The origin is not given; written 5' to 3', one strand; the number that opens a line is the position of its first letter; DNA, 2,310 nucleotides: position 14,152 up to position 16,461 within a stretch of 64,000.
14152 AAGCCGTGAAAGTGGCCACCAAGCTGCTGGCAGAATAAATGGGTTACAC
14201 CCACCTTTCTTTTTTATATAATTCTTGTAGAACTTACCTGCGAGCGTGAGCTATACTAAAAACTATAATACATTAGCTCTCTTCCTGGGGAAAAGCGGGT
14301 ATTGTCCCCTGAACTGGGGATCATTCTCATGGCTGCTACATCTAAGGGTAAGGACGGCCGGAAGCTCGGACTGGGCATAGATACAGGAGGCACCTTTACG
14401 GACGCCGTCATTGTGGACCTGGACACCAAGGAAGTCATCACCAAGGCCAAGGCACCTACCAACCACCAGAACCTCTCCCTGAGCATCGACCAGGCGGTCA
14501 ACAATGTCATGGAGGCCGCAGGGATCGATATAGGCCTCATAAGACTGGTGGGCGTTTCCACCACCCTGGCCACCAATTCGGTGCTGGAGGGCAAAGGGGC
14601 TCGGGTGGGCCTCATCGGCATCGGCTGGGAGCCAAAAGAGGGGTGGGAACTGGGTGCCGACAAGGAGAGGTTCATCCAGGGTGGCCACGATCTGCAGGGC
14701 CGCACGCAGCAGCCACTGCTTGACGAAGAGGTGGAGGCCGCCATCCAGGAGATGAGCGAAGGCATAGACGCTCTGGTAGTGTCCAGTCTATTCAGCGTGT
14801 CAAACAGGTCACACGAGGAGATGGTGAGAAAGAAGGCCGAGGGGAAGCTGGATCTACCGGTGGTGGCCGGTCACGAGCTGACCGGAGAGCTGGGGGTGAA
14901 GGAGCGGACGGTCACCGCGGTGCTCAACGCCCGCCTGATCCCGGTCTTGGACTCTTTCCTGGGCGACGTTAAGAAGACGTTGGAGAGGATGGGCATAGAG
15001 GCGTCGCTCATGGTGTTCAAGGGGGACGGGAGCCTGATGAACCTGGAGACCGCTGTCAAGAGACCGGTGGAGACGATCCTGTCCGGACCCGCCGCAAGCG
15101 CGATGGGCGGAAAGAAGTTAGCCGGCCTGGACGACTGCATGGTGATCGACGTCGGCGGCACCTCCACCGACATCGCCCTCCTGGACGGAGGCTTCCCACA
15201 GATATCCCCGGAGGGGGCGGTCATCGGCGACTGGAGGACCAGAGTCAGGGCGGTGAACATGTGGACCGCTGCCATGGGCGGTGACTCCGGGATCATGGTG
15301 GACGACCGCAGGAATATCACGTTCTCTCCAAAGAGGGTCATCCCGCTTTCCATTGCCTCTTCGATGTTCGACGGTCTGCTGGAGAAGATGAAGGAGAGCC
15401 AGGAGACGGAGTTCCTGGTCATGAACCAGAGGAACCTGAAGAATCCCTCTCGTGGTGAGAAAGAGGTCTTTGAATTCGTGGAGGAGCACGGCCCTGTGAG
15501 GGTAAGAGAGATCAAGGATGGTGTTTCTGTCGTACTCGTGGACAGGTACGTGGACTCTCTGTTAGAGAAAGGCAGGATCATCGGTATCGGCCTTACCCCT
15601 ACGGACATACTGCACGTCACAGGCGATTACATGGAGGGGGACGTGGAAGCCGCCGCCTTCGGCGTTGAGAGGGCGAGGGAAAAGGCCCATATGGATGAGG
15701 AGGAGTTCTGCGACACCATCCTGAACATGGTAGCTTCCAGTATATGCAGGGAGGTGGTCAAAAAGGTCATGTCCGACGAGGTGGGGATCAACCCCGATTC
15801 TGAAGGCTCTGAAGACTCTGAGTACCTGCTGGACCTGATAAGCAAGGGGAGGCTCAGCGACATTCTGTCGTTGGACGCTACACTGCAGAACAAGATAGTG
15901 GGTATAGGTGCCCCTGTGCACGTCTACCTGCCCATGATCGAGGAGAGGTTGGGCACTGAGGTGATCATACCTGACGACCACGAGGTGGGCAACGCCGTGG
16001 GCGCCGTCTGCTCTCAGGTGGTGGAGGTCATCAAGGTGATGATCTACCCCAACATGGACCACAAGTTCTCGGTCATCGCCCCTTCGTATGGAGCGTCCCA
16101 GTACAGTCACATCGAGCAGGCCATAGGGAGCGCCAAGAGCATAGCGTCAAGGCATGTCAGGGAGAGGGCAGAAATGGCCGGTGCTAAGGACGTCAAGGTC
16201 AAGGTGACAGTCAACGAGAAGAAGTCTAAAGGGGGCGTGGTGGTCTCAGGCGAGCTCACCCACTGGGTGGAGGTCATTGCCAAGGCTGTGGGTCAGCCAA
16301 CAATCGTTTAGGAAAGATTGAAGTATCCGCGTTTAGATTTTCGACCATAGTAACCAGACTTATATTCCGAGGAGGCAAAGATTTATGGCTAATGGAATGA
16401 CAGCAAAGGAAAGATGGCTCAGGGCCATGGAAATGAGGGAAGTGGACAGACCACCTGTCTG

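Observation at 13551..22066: Corrinoid methyltransferase cluster with no recognisable substrate-specific MT1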

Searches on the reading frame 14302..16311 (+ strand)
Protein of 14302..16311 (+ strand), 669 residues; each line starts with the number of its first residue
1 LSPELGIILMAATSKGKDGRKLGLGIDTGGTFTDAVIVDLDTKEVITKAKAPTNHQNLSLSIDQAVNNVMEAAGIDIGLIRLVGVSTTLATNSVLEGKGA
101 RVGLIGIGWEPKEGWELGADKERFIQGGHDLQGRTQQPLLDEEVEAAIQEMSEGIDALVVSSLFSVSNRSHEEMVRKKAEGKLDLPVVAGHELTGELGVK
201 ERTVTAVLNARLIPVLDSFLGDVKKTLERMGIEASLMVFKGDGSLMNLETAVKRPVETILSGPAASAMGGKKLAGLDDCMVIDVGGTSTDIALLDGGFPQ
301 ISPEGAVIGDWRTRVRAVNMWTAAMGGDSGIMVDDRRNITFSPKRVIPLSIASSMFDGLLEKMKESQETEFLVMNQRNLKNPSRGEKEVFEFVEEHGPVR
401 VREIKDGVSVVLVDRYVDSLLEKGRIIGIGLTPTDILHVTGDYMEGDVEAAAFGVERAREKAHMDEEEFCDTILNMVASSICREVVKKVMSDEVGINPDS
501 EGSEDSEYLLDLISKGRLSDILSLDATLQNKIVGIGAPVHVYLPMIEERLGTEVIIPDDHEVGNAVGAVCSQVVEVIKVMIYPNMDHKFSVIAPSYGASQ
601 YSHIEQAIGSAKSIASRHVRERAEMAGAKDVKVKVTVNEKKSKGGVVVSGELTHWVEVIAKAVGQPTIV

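Call 3: search_protein_families(library=pfam, proteins=[window:14302-16311:+])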
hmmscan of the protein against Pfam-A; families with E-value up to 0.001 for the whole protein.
window:14302-16311:+ (669 aa): 4 families
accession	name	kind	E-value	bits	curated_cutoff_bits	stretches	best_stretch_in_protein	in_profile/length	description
PF01968.24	Hydantoinase_A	-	3e-32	112.5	22.9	1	202-344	1-145/291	Hydantoinase/oxoprolinase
PF05378.19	Hydant_A_N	-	1.7e-31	109.7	25.2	1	24-180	2-173/176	Hydantoinase/oxoprolinase N-terminal region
PF13941.12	MutL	-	7.3e-07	28.7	27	0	25-94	3-66/450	MutL protein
PF01869.26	BcrAD_BadFG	-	1.4e-05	25.2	31.5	1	24-81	1-63/271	BadF/BadG/BcrA/BcrD ATPase family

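Call 4: search_protein_families(library=ncbifam, proteins=[window:14302-16311:+])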
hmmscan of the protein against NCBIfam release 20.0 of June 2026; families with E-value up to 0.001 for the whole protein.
window:14302-16311:+ (669 aa): 4 families
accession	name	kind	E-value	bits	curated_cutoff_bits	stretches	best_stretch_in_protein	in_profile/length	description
NF050156.1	CapLactmsAlpCapA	equivalog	2.9e-33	115.1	1000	2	132-343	134-349/689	caprolactamase subunit alpha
NF042975.2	AcphenoCarb_ApcC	equivalog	8e-25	87.1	1500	2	130-344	145-367/733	acetophenone carboxylase subunit gamma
NF042960.1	AcphenoCarb_ApcA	equivalog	1.3e-11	43.5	1250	1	23-335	3-325/658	acetophenone carboxylase subunit alpha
NF040745.1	accessory_GlmL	equivalog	2.5e-06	26.6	475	0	24-74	2-53/459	methylaspartate mutase accessory protein GlmL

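Call 10: find_encoding_contigs(protein=window:14302-16311:+, flank=10000, max_places=6)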
Protein window:14302-16311:+ (669 aa): no gene with exactly this product is on record in the collection.

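Call 12: find_encoding_contigs(protein=window:14329-16311:+, flank=10000, max_places=6)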
Protein window:14329-16311:+ (660 aa): no gene with exactly this product is on record in the collection.

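Call 14: find_homologous_proteins(query=window:14329-16311:+, max_evalue=1e-10)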
Query window:14329-16311:+ (660 aa): 7749 proteins with E <= 1e-10 among 8000 candidates; the best 120 are listed.
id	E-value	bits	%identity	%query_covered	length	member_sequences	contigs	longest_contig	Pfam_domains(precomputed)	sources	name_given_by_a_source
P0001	0.0e+0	1435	100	100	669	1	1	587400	PF01869.27,PF01968.25,PF13941.13,PF05378.20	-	-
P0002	6.6e-270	915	65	99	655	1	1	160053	PF01968.25,PF13941.13,PF05378.20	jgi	-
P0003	1.1e-268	911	64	99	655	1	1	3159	PF01968.25,PF13941.13,PF05378.20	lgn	-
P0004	3.6e-240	817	58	99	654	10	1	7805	PF01968.25,PF13941.13,PF05378.20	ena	-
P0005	3.5e-233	794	57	98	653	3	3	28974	PF01968.25,PF13941.13,PF05378.20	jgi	jgi:N-methylhydantoinase A/oxoprolinase/acetone carboxylase beta subunit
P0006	1.3e-222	759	55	98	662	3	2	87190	PF01968.25,PF13941.13,PF05378.20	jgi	-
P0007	8.6e-219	746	54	99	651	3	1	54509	PF01968.25,PF13941.13,PF05378.20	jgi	-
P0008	1.1e-210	720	52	99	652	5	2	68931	PF01968.25,PF13941.13,PF05378.20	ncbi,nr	ncbi:MAG: hydantoinase/oxoprolinase family protein [Methanomassiliicoccales archaeon]|nr:hydantoinas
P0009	8.2e-210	717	53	98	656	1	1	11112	PF01968.25,PF13941.13,PF05378.20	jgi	jgi:N-methylhydantoinase A/oxoprolinase/acetone carboxylase beta subunit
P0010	1.3e-207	709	51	99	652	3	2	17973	PF01968.25,PF13941.13,PF05378.20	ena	-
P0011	7.3e-207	707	50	98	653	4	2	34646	PF01968.25,PF13941.13,PF05378.20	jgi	jgi:N-methylhydantoinase A/oxoprolinase/acetone carboxylase beta subunit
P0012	9.8e-203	693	50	99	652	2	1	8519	PF01968.25,PF13941.13,PF05378.20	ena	-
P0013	2.7e-197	675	50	99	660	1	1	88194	PF01968.25,PF13941.13,PF05378.20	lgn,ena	-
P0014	4.1e-193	662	50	98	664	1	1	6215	PF01968.25,PF13941.13,PF05378.20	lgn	-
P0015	6.7e-193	661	50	99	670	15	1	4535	PF01869.27,PF01968.25,PF13941.13,PF05378.20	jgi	jgi:N-methylhydantoinase A/oxoprolinase/acetone carboxylase beta subunit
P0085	9.1e-179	614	48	100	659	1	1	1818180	PF01968.25,PF13941.13,PF05378.20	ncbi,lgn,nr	ncbi:MAG: hydantoinase/oxoprolinase family protein [Methanomassiliicoccales archaeon]|nr:MAG: hydant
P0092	8.7e-178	611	47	98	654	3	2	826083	PF01968.25,PF13941.13,PF05378.20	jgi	jgi:N-methylhydantoinase A/oxoprolinase/acetone carboxylase beta subunit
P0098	1.8e-177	610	47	98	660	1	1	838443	PF01968.25,PF13941.13,PF05378.20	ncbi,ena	-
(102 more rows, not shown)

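Call 16: find_encoding_contigs(protein=P0002, flank=10000, max_places=2)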
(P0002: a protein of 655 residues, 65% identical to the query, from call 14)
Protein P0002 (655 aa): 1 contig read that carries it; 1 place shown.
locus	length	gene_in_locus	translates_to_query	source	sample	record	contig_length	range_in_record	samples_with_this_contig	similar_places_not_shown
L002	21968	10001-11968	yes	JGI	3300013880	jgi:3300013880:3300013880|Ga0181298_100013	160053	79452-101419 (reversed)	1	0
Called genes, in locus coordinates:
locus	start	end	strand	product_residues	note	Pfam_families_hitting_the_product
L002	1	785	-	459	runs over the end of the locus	PF01139:RtcB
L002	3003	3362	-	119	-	-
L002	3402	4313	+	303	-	PF02729:OTCace_N, PF00185:OTCace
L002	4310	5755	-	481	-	PF21763:DHH_CID, PF02272:DHHA1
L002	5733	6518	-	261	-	PF13482:RNase_H_2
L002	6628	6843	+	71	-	-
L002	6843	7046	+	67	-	-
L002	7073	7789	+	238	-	PF00149:Metallophos (weak)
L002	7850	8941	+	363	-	PF04055:Radical_SAM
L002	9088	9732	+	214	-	PF02607:B12-binding_2, PF02310:B12-binding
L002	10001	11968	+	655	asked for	PF05378:Hydant_A_N, PF13941:MutL (weak), PF01968:Hydantoinase_A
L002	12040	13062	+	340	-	PF01208:URO-D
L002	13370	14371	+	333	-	PF01208:URO-D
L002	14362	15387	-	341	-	PF01208:URO-D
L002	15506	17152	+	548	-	PF17651:Raco_middle, PF14574:RACo_C_ter, PF14697:Fer4_21 (faint), PF00037:Fer4 (faint), PF12838:Fer4_7, PF13187:Fer4_9 (weak)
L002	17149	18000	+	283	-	PF00753:Lactamase_B, PF23023:Anti-Pycsar_Apyc1, PF12706:Lactamase_B_2 (weak)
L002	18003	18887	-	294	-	PF02007:MtrH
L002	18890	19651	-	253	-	PF04208:MtrA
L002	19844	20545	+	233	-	PF02596:DUF169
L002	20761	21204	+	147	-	PF13404:HTH_AsnC-type (weak), PF13412:HTH_24, PF13545:HTH_Crp_2 (faint), PF01047:MarR (faint), PF01325:Fe_dep_repress (faint), PF24034:DUF7343 (faint), PF01037:AsnC_trans_reg, PF22482:AsnC_trans_reg_3 (weak)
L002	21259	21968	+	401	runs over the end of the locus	PF02624:YcaO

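Call 17: find_encoding_contigs(protein=P0085, flank=10000, max_places=2)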
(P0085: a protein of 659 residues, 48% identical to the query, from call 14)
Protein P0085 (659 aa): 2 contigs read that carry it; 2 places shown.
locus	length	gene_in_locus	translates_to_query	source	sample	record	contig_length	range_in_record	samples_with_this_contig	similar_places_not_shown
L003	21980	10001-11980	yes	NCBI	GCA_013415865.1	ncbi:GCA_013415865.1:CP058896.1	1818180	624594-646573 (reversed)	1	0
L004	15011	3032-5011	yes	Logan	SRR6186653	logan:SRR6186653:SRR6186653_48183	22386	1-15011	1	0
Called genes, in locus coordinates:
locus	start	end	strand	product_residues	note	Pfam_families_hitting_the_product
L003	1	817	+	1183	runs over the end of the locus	PF04313:HSDR_N (faint), PF13588:HSDR_N_2 (weak), PF05729:NACHT (weak), PF13646:HEAT_2 (faint)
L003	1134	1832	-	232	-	PF26468:GIY_YIG_3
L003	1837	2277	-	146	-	PF21818:DUF6884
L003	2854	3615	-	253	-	PF00005:ABC_tran, PF02463:SMC_N (faint), PF13304:AAA_21 (faint)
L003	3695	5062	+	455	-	PF01497:Peripla_BP_2 (weak)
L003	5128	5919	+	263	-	PF00398:RrnaAD (faint)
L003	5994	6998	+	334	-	PF01032:FecCD, PF00950:ABC-3 (weak)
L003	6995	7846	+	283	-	PF13489:Methyltransf_23 (faint), PF00398:RrnaAD (weak), PF03848:TehB (weak), PF13847:Methyltransf_31, PF08241:Methyltransf_11, PF08242:Methyltransf_12, PF13649:Methyltransf_25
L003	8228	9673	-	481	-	PF03435:Sacchrp_dh_NADP, PF16653:Sacchrp_dh_C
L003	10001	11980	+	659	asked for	PF05378:Hydant_A_N, PF13941:MutL (faint), PF01968:Hydantoinase_A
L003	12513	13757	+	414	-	PF00270:DEAD, PF04851:ResIII, PF00271:Helicase_C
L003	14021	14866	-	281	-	PF03703:bPH_2, PF09851:SHOCT (weak)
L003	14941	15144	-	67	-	-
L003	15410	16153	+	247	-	PF14512:TM1586_NiRdase, PF00881:Nitroreductase (faint)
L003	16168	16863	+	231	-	PF00300:His_Phos_1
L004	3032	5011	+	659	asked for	PF05378:Hydant_A_N, PF13941:MutL (faint), PF01968:Hydantoinase_A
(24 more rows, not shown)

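Call 58: search_solved_structures(query=window:14329-16311:+, max_evalue=0.01)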
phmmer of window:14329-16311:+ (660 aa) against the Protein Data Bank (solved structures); distinct sequences matched with E-value up to 0.01: 6.
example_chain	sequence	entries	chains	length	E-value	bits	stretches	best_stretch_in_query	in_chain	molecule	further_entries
6yra_A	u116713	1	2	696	1.5e-25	93.3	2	123-335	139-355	5-oxoprolinase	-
7hk5_A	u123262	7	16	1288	1e-23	87.2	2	124-326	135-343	N-methylhydantoinase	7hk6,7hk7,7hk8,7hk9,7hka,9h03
5l9w_B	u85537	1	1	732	7.5e-22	81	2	121-325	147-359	Acetophenone carboxylase gamma subunit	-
5m45_B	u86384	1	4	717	2.3e-09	39.8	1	121-292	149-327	Acetone carboxylase beta subunit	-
5svb_B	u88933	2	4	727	2.7e-09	39.5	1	121-292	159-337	Acetone carboxylase beta subunit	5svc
5l9w_b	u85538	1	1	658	1.7e-08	36.9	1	16-335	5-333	Acetophenone carboxylase alpha subunit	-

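Call 74: find_encoding_contigs(protein=P0098, flank=8000, max_places=1)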
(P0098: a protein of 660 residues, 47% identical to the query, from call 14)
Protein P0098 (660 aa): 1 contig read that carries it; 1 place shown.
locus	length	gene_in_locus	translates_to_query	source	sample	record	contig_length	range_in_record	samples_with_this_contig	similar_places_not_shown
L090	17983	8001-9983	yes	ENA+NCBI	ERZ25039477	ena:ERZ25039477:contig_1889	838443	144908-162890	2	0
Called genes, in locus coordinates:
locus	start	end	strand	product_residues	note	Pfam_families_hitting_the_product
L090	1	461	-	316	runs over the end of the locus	-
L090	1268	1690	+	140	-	-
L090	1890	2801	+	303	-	PF02729:OTCace_N, PF00185:OTCace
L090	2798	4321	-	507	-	PF21763:DHH_CID, PF02272:DHHA1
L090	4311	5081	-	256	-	PF13482:RNase_H_2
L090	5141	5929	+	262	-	PF00149:Metallophos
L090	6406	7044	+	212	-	PF02607:B12-binding_2, PF02310:B12-binding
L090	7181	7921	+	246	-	-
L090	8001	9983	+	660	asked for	PF05378:Hydant_A_N, PF13941:MutL (faint), PF01968:Hydantoinase_A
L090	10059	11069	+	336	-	PF01208:URO-D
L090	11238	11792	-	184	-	PF01208:URO-D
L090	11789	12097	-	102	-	PF01208:URO-D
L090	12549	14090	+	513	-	PF17651:Raco_middle (faint), PF14574:RACo_C_ter, PF00037:Fer4 (faint), PF12837:Fer4_6 (faint), PF12838:Fer4_7, PF13187:Fer4_9 (weak), PF13237:Fer4_10 (faint), PF14697:Fer4_21 (weak), +1 more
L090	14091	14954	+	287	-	PF00753:Lactamase_B, PF23023:Anti-Pycsar_Apyc1, PF12706:Lactamase_B_2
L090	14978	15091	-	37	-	-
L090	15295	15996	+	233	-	PF02596:DUF169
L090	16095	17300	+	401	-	PF02624:YcaO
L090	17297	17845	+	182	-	PF07812:TfuA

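Call 75: find_encoding_contigs(protein=P0092, flank=8000, max_places=1)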
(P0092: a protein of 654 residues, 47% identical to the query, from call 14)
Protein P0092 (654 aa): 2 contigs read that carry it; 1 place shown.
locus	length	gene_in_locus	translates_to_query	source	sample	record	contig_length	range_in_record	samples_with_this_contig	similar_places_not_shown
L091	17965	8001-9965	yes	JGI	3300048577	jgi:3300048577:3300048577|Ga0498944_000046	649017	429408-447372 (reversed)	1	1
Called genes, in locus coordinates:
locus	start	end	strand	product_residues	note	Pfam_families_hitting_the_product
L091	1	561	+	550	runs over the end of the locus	-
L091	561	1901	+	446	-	PF04055:Radical_SAM, PF13186:SPASM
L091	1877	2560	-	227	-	PF01209:Ubie_methyltran (weak), PF07021:MetW (weak), PF13489:Methyltransf_23, PF13649:Methyltransf_25, PF13847:Methyltransf_31, PF08241:Methyltransf_11, PF08242:Methyltransf_12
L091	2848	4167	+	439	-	-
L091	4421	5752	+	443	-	-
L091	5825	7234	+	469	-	PF01943:Polysacc_synt, PF13440:Polysacc_synt_3 (weak)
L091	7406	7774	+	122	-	-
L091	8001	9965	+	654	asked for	PF05378:Hydant_A_N, PF13941:MutL (faint), PF01968:Hydantoinase_A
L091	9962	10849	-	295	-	PF02007:MtrH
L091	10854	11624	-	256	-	PF04208:MtrA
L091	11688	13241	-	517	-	PF02386:TrkH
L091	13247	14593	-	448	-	PF02254:TrkA_N, PF02080:TrkA_C (weak)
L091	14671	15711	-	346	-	PF01208:URO-D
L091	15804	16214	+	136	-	PF07883:Cupin_2, PF02311:AraC_binding (weak)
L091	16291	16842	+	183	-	PF01035:DNA_binding_1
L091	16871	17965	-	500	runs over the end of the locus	PF13520:AA_permease_2, PF00324:AA_permease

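Call 77: find_related_loci(query=A2, collection=metagenome_contigs, flank=10000)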
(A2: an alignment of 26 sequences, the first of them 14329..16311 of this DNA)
Query A2 (660 aa) in metagenome_contigs; peptide patterns used: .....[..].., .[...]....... (x = any residue, [..] = any of these).
600 stretches matched a pattern (row limit reached: there are more); 509 encode a relative of the query (tblastn E <= 1e-3); the best 80 are kept; 80 distinct loci.
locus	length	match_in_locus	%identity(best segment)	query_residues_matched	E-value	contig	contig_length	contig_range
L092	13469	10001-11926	47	11-657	0e+0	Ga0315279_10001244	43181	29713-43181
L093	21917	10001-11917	46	14-657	6e-171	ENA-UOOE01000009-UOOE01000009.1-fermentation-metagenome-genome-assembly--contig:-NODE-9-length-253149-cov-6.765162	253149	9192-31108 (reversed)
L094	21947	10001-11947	41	12-657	3e-148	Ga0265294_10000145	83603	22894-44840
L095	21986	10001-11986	42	13-659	4e-148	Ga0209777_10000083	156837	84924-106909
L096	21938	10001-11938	39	12-657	3e-148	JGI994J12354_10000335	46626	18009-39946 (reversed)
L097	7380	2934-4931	36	13-659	7e-121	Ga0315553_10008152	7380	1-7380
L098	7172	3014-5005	35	13-657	3e-120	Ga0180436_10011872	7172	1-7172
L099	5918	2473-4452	35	6-659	2e-117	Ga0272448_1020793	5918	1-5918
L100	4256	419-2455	37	12-642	1e-117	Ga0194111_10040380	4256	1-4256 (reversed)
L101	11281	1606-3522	36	13-634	2e-115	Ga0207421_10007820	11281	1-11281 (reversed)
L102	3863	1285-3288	35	7-659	1e-117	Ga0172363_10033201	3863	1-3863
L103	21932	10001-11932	37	1-626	6e-114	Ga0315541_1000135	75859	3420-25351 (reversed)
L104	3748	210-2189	36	15-659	2e-115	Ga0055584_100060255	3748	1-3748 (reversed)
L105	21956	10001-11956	36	13-648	9e-113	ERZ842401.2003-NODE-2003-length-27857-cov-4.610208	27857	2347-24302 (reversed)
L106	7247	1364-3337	37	15-659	1e-112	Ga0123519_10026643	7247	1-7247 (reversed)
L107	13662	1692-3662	38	12-657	3e-111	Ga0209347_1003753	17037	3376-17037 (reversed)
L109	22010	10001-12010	36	12-657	1e-108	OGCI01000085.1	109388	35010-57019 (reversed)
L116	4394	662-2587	34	4-626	4e-103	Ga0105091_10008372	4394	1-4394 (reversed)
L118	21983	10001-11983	35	15-657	3e-101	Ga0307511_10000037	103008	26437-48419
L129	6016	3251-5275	34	8-659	1e-91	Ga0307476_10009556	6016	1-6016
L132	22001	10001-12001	32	13-660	7e-91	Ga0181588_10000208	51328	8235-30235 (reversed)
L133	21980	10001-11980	33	13-659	1e-90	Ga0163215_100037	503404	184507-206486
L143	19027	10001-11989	31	13-655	4e-87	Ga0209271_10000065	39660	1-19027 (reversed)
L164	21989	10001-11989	31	13-660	8e-78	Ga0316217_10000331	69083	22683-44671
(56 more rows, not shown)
